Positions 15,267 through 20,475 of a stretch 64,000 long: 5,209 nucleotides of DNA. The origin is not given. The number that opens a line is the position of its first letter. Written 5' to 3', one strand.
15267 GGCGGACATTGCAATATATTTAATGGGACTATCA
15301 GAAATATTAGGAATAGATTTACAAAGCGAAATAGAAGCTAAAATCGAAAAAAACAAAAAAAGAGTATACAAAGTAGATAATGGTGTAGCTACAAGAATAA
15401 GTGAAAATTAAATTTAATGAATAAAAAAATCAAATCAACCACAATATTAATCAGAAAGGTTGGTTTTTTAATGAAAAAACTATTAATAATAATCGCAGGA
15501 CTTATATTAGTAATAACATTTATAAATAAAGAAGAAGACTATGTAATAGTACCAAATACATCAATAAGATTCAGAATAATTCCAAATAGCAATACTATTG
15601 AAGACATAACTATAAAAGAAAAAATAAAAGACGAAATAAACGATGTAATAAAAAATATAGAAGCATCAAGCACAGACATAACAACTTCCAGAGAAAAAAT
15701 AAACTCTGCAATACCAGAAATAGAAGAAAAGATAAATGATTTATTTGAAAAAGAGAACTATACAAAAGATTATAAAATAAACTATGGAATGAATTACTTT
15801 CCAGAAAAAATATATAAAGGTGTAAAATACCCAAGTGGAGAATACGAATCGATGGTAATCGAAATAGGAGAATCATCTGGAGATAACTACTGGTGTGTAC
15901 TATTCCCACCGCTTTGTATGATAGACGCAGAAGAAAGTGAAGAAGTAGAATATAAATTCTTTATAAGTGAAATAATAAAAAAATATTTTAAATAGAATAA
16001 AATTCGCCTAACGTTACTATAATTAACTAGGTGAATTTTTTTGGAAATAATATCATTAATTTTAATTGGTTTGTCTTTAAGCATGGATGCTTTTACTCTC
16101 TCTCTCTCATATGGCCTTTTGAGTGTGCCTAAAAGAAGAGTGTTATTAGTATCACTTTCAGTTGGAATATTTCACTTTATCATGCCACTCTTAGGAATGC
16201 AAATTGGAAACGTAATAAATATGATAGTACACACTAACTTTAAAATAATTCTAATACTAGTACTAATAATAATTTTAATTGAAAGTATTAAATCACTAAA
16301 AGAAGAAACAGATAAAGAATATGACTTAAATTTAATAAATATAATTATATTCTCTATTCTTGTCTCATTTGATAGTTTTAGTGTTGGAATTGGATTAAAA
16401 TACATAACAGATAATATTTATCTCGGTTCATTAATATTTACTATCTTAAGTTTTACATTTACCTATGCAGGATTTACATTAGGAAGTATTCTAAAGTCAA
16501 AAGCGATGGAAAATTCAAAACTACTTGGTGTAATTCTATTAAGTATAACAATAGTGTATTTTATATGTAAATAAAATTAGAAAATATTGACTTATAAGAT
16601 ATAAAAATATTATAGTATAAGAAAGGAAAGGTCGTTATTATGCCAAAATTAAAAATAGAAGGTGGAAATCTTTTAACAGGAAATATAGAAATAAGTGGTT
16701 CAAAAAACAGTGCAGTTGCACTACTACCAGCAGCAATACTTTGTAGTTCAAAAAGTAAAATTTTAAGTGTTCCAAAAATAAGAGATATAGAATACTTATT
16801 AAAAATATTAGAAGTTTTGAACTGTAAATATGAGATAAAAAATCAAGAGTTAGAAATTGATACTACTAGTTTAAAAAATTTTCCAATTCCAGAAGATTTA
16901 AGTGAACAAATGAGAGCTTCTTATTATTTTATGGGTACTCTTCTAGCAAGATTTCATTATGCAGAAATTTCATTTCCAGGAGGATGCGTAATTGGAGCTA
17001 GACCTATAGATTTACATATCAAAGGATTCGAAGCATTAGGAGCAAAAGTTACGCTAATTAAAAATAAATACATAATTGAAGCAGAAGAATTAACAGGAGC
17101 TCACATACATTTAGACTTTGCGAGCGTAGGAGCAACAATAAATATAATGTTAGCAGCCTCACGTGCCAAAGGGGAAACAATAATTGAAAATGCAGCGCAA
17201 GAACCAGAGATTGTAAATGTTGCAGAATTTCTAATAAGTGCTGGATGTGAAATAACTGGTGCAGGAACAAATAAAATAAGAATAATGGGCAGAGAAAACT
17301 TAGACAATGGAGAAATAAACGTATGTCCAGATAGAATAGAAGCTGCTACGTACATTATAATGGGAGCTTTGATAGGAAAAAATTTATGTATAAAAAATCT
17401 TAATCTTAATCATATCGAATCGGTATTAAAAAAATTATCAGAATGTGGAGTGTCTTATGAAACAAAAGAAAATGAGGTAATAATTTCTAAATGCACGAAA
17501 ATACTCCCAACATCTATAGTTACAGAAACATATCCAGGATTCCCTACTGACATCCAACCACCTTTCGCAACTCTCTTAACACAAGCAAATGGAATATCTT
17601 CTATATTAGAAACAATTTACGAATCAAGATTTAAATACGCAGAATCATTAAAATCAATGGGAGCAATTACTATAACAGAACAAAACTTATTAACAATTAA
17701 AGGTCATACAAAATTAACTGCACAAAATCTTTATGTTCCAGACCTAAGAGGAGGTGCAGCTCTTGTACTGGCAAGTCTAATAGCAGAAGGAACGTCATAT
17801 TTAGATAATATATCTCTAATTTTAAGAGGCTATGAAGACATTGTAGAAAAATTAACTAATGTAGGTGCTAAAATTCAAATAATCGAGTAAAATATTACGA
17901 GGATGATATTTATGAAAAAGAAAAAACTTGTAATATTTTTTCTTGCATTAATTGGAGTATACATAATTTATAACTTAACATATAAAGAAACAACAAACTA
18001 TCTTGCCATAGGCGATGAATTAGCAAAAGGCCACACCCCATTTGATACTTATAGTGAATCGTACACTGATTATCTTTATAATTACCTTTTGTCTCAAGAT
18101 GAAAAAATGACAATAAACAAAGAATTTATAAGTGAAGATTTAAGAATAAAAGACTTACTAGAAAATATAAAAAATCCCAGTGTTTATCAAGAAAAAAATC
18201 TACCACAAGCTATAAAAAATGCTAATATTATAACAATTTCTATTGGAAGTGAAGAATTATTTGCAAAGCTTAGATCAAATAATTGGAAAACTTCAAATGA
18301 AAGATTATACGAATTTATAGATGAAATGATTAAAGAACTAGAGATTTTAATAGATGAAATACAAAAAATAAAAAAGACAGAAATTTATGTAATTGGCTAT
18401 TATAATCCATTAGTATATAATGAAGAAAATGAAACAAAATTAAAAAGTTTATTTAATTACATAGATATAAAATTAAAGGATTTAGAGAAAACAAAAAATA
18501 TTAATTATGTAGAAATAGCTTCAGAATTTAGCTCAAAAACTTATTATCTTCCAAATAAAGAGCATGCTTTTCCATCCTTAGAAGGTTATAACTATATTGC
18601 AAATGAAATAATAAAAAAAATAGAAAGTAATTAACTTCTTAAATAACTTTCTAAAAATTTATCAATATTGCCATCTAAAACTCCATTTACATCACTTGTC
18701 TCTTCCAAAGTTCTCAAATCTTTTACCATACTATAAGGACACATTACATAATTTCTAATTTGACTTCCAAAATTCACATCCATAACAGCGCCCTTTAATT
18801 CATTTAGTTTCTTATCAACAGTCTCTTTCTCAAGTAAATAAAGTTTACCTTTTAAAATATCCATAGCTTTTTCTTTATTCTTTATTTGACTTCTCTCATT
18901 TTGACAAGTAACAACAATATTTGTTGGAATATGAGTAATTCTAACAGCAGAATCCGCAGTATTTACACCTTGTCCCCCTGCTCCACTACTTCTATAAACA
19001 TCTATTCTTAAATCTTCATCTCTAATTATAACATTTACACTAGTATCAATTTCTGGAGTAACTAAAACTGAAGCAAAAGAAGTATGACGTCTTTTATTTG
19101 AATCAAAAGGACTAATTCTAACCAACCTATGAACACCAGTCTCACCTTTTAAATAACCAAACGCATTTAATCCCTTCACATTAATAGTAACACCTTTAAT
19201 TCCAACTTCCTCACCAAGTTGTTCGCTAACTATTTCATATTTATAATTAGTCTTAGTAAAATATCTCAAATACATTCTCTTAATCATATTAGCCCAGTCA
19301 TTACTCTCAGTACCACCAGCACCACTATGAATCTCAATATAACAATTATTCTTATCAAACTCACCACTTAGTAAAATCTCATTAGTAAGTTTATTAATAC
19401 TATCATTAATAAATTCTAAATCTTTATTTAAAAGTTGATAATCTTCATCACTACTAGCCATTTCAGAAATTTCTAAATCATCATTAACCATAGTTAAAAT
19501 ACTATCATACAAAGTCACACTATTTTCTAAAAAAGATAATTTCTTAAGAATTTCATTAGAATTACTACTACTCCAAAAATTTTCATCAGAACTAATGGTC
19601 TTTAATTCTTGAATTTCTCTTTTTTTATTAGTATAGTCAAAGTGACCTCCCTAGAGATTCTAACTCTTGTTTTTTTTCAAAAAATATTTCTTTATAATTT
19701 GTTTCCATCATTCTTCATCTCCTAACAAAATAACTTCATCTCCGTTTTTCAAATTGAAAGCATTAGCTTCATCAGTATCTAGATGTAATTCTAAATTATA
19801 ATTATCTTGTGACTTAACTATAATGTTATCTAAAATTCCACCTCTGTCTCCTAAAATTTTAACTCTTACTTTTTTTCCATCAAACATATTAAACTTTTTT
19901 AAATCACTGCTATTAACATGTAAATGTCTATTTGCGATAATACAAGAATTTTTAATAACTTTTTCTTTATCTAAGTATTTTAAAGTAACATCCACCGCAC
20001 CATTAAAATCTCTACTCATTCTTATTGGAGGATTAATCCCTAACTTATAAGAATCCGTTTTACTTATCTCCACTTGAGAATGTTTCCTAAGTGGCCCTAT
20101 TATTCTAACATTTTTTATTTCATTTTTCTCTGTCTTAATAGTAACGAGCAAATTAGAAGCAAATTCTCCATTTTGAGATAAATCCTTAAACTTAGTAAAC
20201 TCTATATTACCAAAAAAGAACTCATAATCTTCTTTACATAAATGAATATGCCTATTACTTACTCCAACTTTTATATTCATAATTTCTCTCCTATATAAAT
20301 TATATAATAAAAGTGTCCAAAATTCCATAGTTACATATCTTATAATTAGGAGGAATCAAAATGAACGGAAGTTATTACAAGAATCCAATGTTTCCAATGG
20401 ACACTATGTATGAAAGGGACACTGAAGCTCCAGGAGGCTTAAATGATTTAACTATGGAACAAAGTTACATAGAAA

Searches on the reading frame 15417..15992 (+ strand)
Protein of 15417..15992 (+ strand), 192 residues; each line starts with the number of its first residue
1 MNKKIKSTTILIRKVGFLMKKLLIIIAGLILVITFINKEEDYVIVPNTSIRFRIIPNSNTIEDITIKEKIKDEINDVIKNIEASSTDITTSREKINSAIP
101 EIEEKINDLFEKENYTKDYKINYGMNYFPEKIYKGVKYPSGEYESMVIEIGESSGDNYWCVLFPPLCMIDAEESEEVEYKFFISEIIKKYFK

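Call 46: search_protein_families(library=pfam, proteins=[window:15417-15992:+], max_evalue=0.001)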
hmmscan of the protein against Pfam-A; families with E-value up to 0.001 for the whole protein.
window:15417-15992:+ (192 aa): 1 family
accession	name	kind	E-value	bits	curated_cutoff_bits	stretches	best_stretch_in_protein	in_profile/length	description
PF09551.15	Spore_II_R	-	1.2e-35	123.2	25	1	48-172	3-127/128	Stage II sporulation protein R (spore_II_R)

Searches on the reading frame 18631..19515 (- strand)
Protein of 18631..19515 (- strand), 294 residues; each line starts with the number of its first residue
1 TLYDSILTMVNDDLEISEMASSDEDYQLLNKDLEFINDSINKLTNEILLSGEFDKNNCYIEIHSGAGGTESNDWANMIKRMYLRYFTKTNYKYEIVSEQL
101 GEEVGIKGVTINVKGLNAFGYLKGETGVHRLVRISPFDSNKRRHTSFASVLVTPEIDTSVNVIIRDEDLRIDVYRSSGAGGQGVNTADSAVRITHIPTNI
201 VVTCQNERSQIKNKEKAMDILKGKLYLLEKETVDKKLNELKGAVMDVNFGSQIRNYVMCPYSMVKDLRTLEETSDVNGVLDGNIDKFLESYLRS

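Call 46: search_protein_families(library=pfam, proteins=[window:18631-19515:-], max_evalue=0.001)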
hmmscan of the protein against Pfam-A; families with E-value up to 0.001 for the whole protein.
window:18631-19515:- (294 aa): 2 families
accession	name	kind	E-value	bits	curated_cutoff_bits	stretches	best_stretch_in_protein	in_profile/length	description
PF03462.23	PCRF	-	4.5e-45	154.3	24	1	12-150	50-194/194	PCRF domain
PF00472.26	RF-1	-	5.3e-38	130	35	1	160-268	3-116/116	RF-1 domain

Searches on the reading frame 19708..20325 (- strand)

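Call 46: search_protein_families(library=pfam, proteins=[window:19708-20325:-], max_evalue=0.001)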
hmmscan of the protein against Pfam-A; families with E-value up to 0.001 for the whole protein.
window:19708-20325:- (205 aa): 1 family
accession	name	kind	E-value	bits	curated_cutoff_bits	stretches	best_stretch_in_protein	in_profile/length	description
PF06130.18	PTAC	-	9.7e-58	195.3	25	1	20-193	2-176/176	Phosphate propanoyltransferase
